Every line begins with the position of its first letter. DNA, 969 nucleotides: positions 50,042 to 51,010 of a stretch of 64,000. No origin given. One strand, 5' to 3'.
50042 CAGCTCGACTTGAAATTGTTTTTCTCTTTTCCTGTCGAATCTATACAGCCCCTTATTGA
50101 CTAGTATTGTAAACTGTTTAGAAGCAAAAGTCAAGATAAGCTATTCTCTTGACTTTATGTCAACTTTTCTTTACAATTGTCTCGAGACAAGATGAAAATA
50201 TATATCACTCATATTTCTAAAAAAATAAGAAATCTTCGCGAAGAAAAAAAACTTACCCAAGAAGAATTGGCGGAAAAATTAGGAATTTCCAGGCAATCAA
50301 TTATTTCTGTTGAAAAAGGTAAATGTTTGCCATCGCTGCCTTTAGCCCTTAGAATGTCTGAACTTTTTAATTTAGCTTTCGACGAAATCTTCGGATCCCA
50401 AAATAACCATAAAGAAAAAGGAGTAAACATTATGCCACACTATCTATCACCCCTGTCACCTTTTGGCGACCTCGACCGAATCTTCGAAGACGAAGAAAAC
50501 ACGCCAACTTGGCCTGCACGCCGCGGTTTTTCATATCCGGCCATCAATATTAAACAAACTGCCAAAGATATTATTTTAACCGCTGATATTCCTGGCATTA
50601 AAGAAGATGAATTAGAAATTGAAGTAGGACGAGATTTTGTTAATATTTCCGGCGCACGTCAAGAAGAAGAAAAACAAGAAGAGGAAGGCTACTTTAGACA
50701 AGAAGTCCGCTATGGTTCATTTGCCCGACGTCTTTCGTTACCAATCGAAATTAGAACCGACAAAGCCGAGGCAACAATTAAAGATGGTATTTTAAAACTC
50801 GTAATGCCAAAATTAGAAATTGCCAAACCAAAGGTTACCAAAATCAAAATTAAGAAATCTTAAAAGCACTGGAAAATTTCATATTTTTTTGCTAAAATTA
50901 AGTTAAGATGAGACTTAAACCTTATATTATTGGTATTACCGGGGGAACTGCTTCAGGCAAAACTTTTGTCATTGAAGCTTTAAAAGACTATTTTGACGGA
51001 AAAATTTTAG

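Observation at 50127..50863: XRE-type HTH fused in-frame to an Hsp20 small heat-shock domain, with a palindromic operator on its own promoter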

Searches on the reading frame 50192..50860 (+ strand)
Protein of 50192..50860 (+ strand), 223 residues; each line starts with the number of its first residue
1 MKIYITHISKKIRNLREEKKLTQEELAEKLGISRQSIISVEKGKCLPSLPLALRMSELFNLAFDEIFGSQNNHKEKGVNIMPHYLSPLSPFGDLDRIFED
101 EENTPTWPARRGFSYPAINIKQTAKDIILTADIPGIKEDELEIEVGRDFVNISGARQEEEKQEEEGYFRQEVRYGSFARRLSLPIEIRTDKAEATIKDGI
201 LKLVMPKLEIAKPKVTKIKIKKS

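Call 3: search_protein_families(library=pfam, proteins=[window:50192-50860:+], max_evalue=0.1)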
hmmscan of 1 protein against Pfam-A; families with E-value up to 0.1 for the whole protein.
window:50192-50860:+ (223 aa): 15 families
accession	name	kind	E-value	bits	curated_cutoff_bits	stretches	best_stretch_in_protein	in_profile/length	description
PF00011.27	HSP20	-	1.7e-19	70.2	20.8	1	120-221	2-102/102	Hsp20/alpha crystallin family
PF01381.28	HTH_3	-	3e-14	53.2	23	1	12-66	1-55/55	Helix-turn-helix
PF12844.13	HTH_19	-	5.3e-09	36.3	30.2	1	10-61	2-53/64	Helix-turn-helix domain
PF13560.12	HTH_31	-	1.2e-08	35.6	27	1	12-61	6-56/64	Helix-turn-helix domain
PF08279.18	HTH_11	-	0.00014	22.1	25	1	10-37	4-32/55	HTH domain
PF04545.22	Sigma70_r4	-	0.00072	19.5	24.1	1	15-40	15-40/50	Sigma-70, region 4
PF13744.12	HTH_37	-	0.00091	19.4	27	1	8-44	19-55/80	Helix-turn-helix domain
PF13443.12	HTH_26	-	0.0016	19.1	22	1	11-65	1-56/63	Cro/C1-type HTH DNA-binding domain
PF17762.8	HTH_ParB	-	0.002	18.7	22.6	1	10-37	10-37/102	ParB HTH domain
PF13413.12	HTH_25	-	0.0022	18.2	24.6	1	13-43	3-33/62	Helix-turn-helix domain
PF13412.12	HTH_24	-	0.0023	17.9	21.9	1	14-37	11-34/48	Winged helix-turn-helix DNA-binding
PF12802.13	MarR_2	-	0.013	16.1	27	1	16-37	15-37/61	MarR family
PF17886.7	ArsA_HSP20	-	0.014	15.3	22.5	1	126-203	3-61/63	HSP20-like domain found in ArsA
PF00392.27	GntR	-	0.018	15.2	27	1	11-37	12-41/64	Bacterial regulatory proteins, gntR family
PF13545.12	HTH_Crp_2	-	0.023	15.1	27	1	19-38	21-40/70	Crp-like helix-turn-helix domain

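Call 9: find_homologous_proteins(query=window:50192-50860:+, max_evalue=0.00001)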
Query window:50192-50860:+ (223 aa): 175 proteins with E <= 0.00001 among 645 candidates; the best 120 are listed.
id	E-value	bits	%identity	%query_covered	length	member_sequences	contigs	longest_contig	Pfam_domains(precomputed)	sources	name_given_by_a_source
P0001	7.0e-140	482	100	100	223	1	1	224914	PF12844.14,PF27746.1,PF01381.29,PF00011.28,PF13560.13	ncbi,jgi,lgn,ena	ncbi:MAG: Hsp20 family protein [Patescibacteria group bacterium]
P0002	3.5e-116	405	83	100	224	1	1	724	PF12844.14,PF01381.29,PF00011.28,PF13560.13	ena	-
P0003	7.6e-116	403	83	100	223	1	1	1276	PF12844.14,PF27746.1,PF01381.29,PF00011.28,PF13560.13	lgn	-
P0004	8.5e-106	371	78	100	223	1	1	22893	PF12844.14,PF01381.29,PF00011.28,PF13560.13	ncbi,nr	ncbi:MAG: Hsp20 family protein [Patescibacteria group bacterium]|nr:Hsp20 family protein [Patescibac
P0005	1.9e-101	356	76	100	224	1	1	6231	PF12844.14,PF27746.1,PF01381.29,PF00011.28,PF13560.13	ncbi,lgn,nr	ncbi:MAG: Hsp20 family protein [Patescibacteria group bacterium]|nr:Hsp20 family protein [Patescibac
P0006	2.5e-95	336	72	100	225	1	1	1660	PF12844.14,PF27746.1,PF01381.29,PF00011.28,PF13560.13,PF13443.13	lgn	-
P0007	1.1e-93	331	70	94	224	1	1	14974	PF12844.14,PF01381.29,PF00011.28,PF13560.13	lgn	-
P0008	7.9e-90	318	67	99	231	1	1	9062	PF12844.14,PF01381.29,PF00011.28,PF13560.13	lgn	-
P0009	1.9e-88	314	65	100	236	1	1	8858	PF12844.14,PF01381.29,PF00011.28,PF13560.13,PF13443.13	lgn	-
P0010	4.4e-88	313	64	100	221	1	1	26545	PF12844.14,PF27746.1,PF01381.29,PF00011.28,PF17886.8,PF13560.13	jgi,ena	-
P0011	7.7e-88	312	63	100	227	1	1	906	PF12844.14,PF01381.29,PF00011.28,PF17886.8,PF13560.13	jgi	jgi:HSP20 family protein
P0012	3.3e-87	310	66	100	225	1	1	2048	PF12844.14,PF01381.29,PF00011.28,PF13560.13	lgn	-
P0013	4.4e-87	309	63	100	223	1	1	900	PF12844.14,PF01381.29,PF00011.28,PF13560.13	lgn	-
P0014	5.5e-87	309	66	94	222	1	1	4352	PF12844.14,PF01381.29,PF00011.28,PF13560.13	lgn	-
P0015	8.3e-87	309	64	100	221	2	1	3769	PF12844.14,PF01381.29,PF00011.28,PF13560.13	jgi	jgi:HSP20 family protein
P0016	1.0e-86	308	67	100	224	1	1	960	PF12844.14,PF01381.29,PF00011.28,PF24250.2,PF13560.13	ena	-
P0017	6.3e-86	306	67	94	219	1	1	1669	PF12844.14,PF01381.29,PF00011.28,PF13560.13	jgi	jgi:HSP20 family protein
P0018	1.4e-85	305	64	100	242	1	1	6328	PF12844.14,PF01381.29,PF00011.28,PF13560.13,PF13443.13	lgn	-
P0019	1.4e-85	305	63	100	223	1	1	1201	PF12844.14,PF01381.29,PF00011.28,PF13560.13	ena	-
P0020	3.8e-85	303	64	100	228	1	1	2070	PF12844.14,PF01381.29,PF00011.28,PF17886.8,PF13560.13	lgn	-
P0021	5.1e-85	303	64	100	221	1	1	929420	PF12844.14,PF01381.29,PF00011.28,PF17886.8,PF13560.13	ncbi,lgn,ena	-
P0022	8.0e-85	302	63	97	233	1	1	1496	PF12844.14,PF27746.1,PF01381.29,PF00011.28,PF13560.13,PF13443.13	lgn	-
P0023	1.9e-84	301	65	100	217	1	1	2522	PF12844.14,PF01381.29,PF00011.28,PF13560.13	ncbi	-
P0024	1.3e-83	298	63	100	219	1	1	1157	PF12844.14,PF01381.29,PF00011.28,PF13560.13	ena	-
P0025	6.7e-83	296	60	94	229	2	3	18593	PF12844.14,PF01381.29,PF00011.28,PF13560.13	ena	-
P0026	1.1e-82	295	63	94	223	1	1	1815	PF12844.14,PF01381.29,PF00011.28,PF13560.13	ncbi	-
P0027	3.2e-82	294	64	100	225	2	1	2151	PF12844.14,PF01381.29,PF00011.28,PF13560.13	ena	-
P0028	4.4e-82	293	63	91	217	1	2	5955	PF12844.14,PF27746.1,PF01381.29,PF00011.28,PF13560.13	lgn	-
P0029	9.7e-82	292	59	88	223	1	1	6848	PF12844.14,PF01381.29,PF00011.28,PF13560.13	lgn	-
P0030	2.0e-81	291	60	100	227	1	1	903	PF12844.14,PF01381.29,PF00011.28,PF24250.2,PF13560.13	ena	-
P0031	2.3e-81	291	61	100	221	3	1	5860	PF12844.14,PF27746.1,PF01381.29,PF00011.28,PF13560.13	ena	-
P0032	2.7e-81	291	63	96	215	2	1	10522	PF12844.14,PF27746.1,PF01381.29,PF00011.28,PF13560.13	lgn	-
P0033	3.6e-81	290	61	90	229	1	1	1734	PF12844.14,PF01381.29,PF00011.28,PF13560.13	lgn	-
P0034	5.0e-81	290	64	100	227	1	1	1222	PF12844.14,PF01381.29,PF00011.28,PF13560.13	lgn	-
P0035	7.0e-81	289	62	100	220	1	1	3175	PF12844.14,PF01381.29,PF00011.28,PF17886.8,PF13560.13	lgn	-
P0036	1.1e-80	289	62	100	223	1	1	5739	PF12844.14,PF01381.29,PF00011.28,PF17886.8,PF13560.13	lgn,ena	-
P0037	1.2e-80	288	61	94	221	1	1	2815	PF12844.14,PF01381.29,PF00011.28,PF13560.13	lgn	-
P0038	4.0e-80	287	63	100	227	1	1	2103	PF12844.14,PF01381.29,PF00011.28,PF24250.2,PF13560.13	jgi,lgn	jgi:HSP20 family protein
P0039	5.6e-80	286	60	94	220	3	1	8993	PF12844.14,PF01381.29,PF00011.28,PF13560.13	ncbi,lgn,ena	-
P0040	5.7e-80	286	58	97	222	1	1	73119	PF12844.14,PF01381.29,PF00011.28,PF13560.13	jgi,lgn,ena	-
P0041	5.9e-80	286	62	100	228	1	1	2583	PF12844.14,PF27746.1,PF01381.29,PF00011.28,PF13560.13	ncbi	-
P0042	6.2e-79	283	60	94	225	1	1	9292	PF12844.14,PF01381.29,PF00011.28,PF13560.13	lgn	-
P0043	8.0e-79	283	58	100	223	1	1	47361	PF12844.14,PF01381.29,PF00011.28,PF17886.8,PF13560.13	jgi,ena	-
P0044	1.1e-78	282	61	100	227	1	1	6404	PF12844.14,PF01381.29,PF00011.28,PF17886.8,PF13560.13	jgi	jgi:HSP20 family protein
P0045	2.3e-78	281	60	100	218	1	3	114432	PF12844.14,PF27746.1,PF01381.29,PF00011.28,PF13560.13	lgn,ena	-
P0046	2.8e-78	281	58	91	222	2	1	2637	PF12844.14,PF01381.29,PF00011.28,PF13560.13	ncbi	-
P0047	3.7e-78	280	58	100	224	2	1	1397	PF12844.14,PF01381.29,PF00011.28,PF13560.13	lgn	-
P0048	3.8e-78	280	56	94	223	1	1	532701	PF12844.14,PF01381.29,PF00011.28,PF13560.13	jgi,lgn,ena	-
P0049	3.9e-78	280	59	100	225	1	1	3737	PF12844.14,PF01381.29,PF00011.28,PF17886.8,PF13560.13,PF13443.13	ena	-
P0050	5.3e-78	280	58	90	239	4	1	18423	PF12844.14,PF01381.29,PF00011.28,PF13560.13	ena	-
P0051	7.0e-78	279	59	97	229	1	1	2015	PF12844.14,PF01381.29,PF00011.28,PF13560.13,PF13443.13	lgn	-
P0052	9.4e-78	279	60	93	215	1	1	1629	PF12844.14,PF01381.29,PF00011.28,PF13560.13,PF13443.13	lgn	-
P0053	1.2e-77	279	60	100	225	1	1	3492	PF12844.14,PF01381.29,PF00011.28,PF13560.13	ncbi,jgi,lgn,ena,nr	ncbi:MAG: heat shock protein Hsp20, family protein [Candidatus Berkelbacteria bacterium]|nr:heat sho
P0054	2.5e-77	278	60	100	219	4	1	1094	PF12844.14,PF01381.29,PF00011.28,PF13560.13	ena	-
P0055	3.8e-77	277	60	100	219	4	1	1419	PF12844.14,PF01381.29,PF00011.28,PF13560.13,PF13443.13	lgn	-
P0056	7.3e-77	276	60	95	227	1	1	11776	PF12844.14,PF01381.29,PF00011.28,PF24250.2,PF13560.13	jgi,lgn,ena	-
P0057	8.6e-77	276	61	100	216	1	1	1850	PF12844.14,PF01381.29,PF00011.28,PF13560.13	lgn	-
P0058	9.4e-77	276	60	96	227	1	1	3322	PF12844.14,PF01381.29,PF00011.28,PF13560.13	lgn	-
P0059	9.6e-77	276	59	100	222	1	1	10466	PF12844.14,PF01381.29,PF00011.28,PF13560.13,PF13443.13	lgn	-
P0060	1.2e-76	275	57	100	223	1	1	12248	PF12844.14,PF01381.29,PF00011.28,PF24250.2,PF13560.13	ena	-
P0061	1.6e-76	275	56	94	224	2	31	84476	PF12844.14,PF01381.29,PF00011.28,PF13560.13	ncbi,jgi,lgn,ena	ncbi:MAG: Hsp20 family protein [Patescibacteria group bacterium]|jgi:HSP20 family protein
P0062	3.6e-76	274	58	90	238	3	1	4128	PF12844.14,PF01381.29,PF00011.28,PF13560.13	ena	-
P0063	4.6e-76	273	57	100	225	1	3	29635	PF12844.14,PF27746.1,PF01381.29,PF00011.28,PF13560.13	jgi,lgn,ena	-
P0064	2.5e-75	271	57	100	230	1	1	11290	PF12844.14,PF01381.29,PF00011.28,PF13560.13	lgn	-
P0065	4.4e-75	270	58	100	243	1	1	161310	PF12844.14,PF01381.29,PF00011.28,PF13560.13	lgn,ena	-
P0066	4.7e-75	270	59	97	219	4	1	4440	PF12844.14,PF01381.29,PF00011.28,PF24250.2,PF13560.13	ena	-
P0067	5.2e-75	270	57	100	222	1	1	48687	PF12844.14,PF01381.29,PF00011.28,PF13560.13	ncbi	-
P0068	9.1e-75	269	58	100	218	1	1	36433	PF12844.14,PF01381.29,PF00011.28,PF13560.13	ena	-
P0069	1.2e-74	269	60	92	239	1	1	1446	PF12844.14,PF01381.29,PF00011.28,PF13560.13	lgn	-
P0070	1.8e-74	268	59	98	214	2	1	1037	PF12844.14,PF01381.29,PF00011.28,PF24250.2,PF13560.13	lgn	-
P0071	2.6e-74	268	59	91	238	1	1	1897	PF12844.14,PF01381.29,PF00011.28,PF24250.2,PF13560.13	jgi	jgi:HSP20 family protein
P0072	5.6e-74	267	56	100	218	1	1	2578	PF12844.14,PF01381.29,PF00011.28,PF13560.13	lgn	-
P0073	2.1e-73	265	58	100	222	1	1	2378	PF12844.14,PF01381.29,PF00011.28,PF13560.13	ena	-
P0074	1.6e-70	255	56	100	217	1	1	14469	PF12844.14,PF01381.29,PF00011.28,PF04969.23,PF17886.8,PF13560.13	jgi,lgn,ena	-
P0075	1.7e-67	246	56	96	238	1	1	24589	PF12844.14,PF01381.29,PF00011.28,PF13560.13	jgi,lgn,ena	-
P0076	1.5e-57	213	50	93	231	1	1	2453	PF12844.14,PF01381.29,PF00011.28,PF24250.2,PF17886.8,PF13560.13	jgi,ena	-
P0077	1.7e-56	210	46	97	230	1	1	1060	PF12844.14,PF01381.29,PF00011.28,PF17886.8,PF13560.13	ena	-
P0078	1.9e-56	209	48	100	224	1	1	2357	PF12844.14,PF01381.29,PF00011.28,PF24250.2,PF17886.8,PF13560.13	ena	-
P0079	1.1e-54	204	49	100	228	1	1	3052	PF12844.14,PF27746.1,PF01381.29,PF00011.28,PF17886.8,PF13560.13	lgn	-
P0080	1.3e-54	203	46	92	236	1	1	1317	PF12844.14,PF01381.29,PF00011.28,PF17886.8,PF13560.13,PF13443.13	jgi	jgi:HSP20 family protein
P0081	2.2e-54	203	47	93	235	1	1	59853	PF12844.14,PF01381.29,PF00011.28,PF17886.8,PF13560.13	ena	-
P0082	2.5e-54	202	47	100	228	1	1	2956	PF12844.14,PF27746.1,PF01381.29,PF00011.28,PF17886.8,PF13560.13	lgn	-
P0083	2.9e-54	202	46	100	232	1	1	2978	PF12844.14,PF01381.29,PF00011.28,PF17886.8,PF13560.13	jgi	-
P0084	1.3e-53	200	48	99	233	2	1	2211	PF12844.14,PF01381.29,PF00011.28,PF17886.8,PF13560.13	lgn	-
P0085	5.0e-53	198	46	93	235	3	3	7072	PF12844.14,PF01381.29,PF00011.28,PF17886.8,PF13560.13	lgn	-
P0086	6.4e-53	198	65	64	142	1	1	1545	PF27746.1,PF00011.28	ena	-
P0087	7.4e-53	198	47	100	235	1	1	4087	PF12844.14,PF01381.29,PF00011.28,PF17886.8,PF13560.13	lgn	-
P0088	1.4e-51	193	47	100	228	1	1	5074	PF12844.14,PF27746.1,PF01381.29,PF00011.28,PF17886.8,PF13560.13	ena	-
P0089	6.7e-51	191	47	100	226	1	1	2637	PF12844.14,PF01381.29,PF00011.28,PF17886.8,PF13560.13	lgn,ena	-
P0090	7.4e-51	191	45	91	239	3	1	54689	PF12844.14,PF01381.29,PF00011.28,PF17886.8,PF13560.13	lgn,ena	-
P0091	5.8e-50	188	44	97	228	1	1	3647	PF12844.14,PF27746.1,PF01381.29,PF00011.28,PF24250.2,PF17886.8,PF13560.13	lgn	-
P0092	7.1e-49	185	45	100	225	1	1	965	PF12844.14,PF27746.1,PF01381.29,PF00011.28,PF24250.2,PF17886.8,PF13560.13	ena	-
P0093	7.4e-48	181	44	88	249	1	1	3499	PF12844.14,PF01381.29,PF00011.28,PF13560.13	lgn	-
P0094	3.3e-47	179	56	58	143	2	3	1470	PF00011.28,PF17886.8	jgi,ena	-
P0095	6.1e-46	175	46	91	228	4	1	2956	PF12844.14,PF01381.29,PF00011.28,PF13560.13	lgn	-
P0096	2.6e-45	173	58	64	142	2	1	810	PF00011.28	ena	-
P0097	4.6e-45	172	44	95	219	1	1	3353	PF12844.14,PF01381.29,PF00011.28,PF17886.8,PF13560.13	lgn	-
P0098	5.3e-45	172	42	100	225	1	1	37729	PF12844.14,PF27746.1,PF01381.29,PF00011.28,PF24250.2,PF17886.8,PF13560.13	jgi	-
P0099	6.3e-45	172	43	89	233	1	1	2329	PF12844.14,PF01381.29,PF00011.28,PF24250.2,PF13560.13,PF13443.13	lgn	-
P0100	3.1e-44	170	43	91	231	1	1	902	PF12844.14,PF01381.29,PF00011.28,PF13560.13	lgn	-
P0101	2.7e-43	166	40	97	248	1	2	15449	PF12844.14,PF01381.29,PF00011.28,PF17886.8,PF13560.13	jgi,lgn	-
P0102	5.9e-43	165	43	91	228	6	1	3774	PF12844.14,PF01381.29,PF00011.28,PF13560.13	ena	-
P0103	6.6e-43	165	42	91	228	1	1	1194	PF12844.14,PF01381.29,PF00011.28,PF13560.13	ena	-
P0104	2.6e-42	163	40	100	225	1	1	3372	PF12844.14,PF01381.29,PF00011.28,PF13560.13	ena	-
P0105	5.9e-42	162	40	93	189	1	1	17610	PF12844.14,PF13413.13,PF27746.1,PF01381.29,PF00011.28,PF24250.2,PF17886.8,PF13560.13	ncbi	-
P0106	8.6e-42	162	41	98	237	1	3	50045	PF12844.14,PF01381.29,PF00011.28,PF17886.8,PF13560.13,PF13443.13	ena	-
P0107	1.1e-41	161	41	89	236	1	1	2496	PF12844.14,PF01381.29,PF00011.28,PF13560.13,PF13443.13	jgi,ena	-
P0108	1.5e-41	161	39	89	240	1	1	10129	PF12844.14,PF01381.29,PF00011.28,PF17886.8,PF13560.13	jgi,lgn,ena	-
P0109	1.5e-41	161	40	98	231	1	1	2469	PF12844.14,PF01381.29,PF00011.28,PF17886.8,PF13560.13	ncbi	-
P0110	1.7e-41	161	42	97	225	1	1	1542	PF12844.14,PF01381.29,PF00011.28,PF17886.8,PF13560.13,PF13443.13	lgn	-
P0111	2.1e-41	160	42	98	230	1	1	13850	PF12844.14,PF01381.29,PF00011.28,PF17886.8,PF13560.13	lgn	-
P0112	9.9e-41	158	40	90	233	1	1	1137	PF12844.14,PF27746.1,PF01381.29,PF00011.28,PF17886.8,PF13560.13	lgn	-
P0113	2.2e-39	154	39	97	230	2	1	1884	PF12844.14,PF01381.29,PF00011.28,PF13560.13,PF13443.13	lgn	-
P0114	7.9e-39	152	40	100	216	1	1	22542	PF12844.14,PF01381.29,PF00011.28,PF17886.8,PF13560.13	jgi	jgi:HSP20 family protein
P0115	2.5e-38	150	38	97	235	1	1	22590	PF12844.14,PF01381.29,PF00011.28,PF17886.8,PF13560.13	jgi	jgi:HSP20 family protein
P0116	1.1e-37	148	36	96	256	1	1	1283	PF12844.14,PF01381.29,PF00011.28,PF17886.8,PF13560.13,PF13443.13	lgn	-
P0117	3.1e-37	147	40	94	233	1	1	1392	PF12844.14,PF01381.29,PF00011.28,PF13560.13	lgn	-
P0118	3.8e-37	146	48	58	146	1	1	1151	PF00011.28,PF17886.8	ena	-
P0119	6.8e-37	146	38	98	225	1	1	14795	PF12844.14,PF01381.29,PF00011.28,PF17886.8,PF13560.13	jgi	jgi:HSP20 family molecular chaperone IbpA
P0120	1.3e-36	145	37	98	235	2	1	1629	PF12844.14,PF01381.29,PF00011.28,PF13560.13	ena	-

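Call 12: find_related_loci(query=A1, collection=genome_contigs, flank=3000)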
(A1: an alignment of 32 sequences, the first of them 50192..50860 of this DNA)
Query A1 (223 aa) in genome_contigs; peptide patterns used: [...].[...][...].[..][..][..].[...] (x = any residue, [..] = any of these).
599 stretches matched a pattern (row limit reached: there are more); 23 encode a relative of the query (tblastn E <= 1e-3); 23 distinct loci.
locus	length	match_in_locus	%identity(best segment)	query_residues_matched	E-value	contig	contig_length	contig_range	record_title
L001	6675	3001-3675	65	1-223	4e-87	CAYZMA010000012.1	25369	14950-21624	MAG TPA_asm: uncultured Candidatus Saccharibacteria bacterium isolate SRP050083_co1_301 genome assembly, contig: NODE_71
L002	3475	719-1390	60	1-223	4e-86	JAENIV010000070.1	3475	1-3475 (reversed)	MAG: Candidatus Berkelbacteria bacterium isolate CoA_1_bin.50 scaffold_31127, whole genome shotgun sequence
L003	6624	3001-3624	56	1-209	4e-78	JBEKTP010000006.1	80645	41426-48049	MAG: Patescibacteria group bacterium isolate SPRUCE 560 SPRUCE_560_6, whole genome shotgun sequence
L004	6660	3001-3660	57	1-209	5e-77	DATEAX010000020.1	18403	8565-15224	MAG TPA_asm: Patescibacteria group bacterium isolate SMAG_U8229 k141_3323723, whole genome shotgun sequence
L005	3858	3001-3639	59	1-217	5e-71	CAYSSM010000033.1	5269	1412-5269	MAG TPA_asm: uncultured Candidatus Saccharibacteria bacterium isolate SRP050083_co1_294 genome assembly, contig: NODE_95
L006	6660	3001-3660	64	1-223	4e-87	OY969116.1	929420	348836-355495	MAG: uncultured Candidatus Berkelbacteria bacterium isolate MFD04408.bin.c.6 genome assembly, chromosome: 1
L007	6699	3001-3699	45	1-223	4e-60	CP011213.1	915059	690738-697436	MAG: Berkelbacteria bacterium GW2011_GWE1_39_12, complete genome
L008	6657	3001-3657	36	3-209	2e-31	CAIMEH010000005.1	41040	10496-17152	uncultured Candidatus Berkelbacteria bacterium isolate AlinenLipids_bin-6077 genome assembly, contig: bin-6077:05/34, wh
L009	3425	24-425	34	87-223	6e-26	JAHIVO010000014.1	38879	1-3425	MAG: Patescibacteria group bacterium isolate MM_PC_MetaG.mb.84 MM_PC_MetaG.mb.84_k141_134928, whole genome shotgun seque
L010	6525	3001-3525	33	17-209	4e-25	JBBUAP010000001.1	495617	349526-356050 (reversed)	MAG: Patescibacteria group bacterium isolate H43-bin183_1 H43_bin183_1_000000000001, whole genome shotgun sequence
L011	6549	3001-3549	33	17-217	2e-23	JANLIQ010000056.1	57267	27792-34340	MAG: Candidatus Berkelbacteria bacterium isolate S40-19 k99_345050, whole genome shotgun sequence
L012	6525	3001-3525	31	17-209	3e-22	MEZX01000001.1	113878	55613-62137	MAG: Candidatus Berkelbacteria bacterium RIFCSPLOWO2_01_FULL_50_28 rifcsplowo2_01_scaffold_124, whole genome shotgun seq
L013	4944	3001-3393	35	88-222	1e-21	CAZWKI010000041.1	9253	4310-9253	MAG TPA_asm: uncultured Gammaproteobacteria bacterium isolate SRP192927_co7_706 genome assembly, contig: NODE_15761_leng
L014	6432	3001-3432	36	89-221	8e-19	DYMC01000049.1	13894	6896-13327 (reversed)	MAG TPA_asm: Lentisphaera sp. isolate SulCav_AS07-7_55_126 SulCav_AS07_7_4368_length_13894_cov_57_874124, whole genome s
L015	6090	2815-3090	37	117-208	3e-18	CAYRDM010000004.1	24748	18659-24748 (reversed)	MAG TPA_asm: uncultured Candidatus Saccharibacteria bacterium isolate SRP193066_co2_445 genome assembly, contig: NODE_10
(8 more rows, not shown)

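Call 14: find_related_loci(query=A1, collection=metagenome_contigs, flank=3000)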
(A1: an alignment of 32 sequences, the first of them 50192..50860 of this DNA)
Query A1 (223 aa) in metagenome_contigs; peptide patterns used: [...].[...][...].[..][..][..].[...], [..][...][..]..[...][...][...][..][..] (x = any residue, [..] = any of these).
600 stretches matched a pattern (row limit reached: there are more); 253 encode a relative of the query (tblastn E <= 1e-3); the best 80 are kept; 80 distinct loci.
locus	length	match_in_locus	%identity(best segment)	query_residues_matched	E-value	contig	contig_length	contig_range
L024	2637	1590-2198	58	14-217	2e-68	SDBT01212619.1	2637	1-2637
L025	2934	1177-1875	45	1-223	2e-60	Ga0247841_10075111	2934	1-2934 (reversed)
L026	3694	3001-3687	41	8-222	4e-49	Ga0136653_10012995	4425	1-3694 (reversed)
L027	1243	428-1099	34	5-206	2e-41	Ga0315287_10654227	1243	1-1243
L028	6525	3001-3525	33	17-209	7e-25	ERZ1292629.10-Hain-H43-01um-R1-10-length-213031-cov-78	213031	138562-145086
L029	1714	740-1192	35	78-221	2e-24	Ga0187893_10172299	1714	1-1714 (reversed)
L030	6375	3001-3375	35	93-214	3e-23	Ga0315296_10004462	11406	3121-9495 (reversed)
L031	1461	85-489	36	85-214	3e-23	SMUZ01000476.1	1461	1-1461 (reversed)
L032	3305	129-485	38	94-211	2e-22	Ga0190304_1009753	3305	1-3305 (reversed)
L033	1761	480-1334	40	116-220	6e-22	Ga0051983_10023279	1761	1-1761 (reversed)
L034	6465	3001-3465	37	73-220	1e-21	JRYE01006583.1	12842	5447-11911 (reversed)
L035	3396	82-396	42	116-222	2e-21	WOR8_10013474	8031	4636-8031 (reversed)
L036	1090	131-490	39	93-214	5e-22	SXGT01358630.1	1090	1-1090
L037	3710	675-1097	33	80-218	2e-21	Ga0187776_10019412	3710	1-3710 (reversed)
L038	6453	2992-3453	34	70-222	2e-21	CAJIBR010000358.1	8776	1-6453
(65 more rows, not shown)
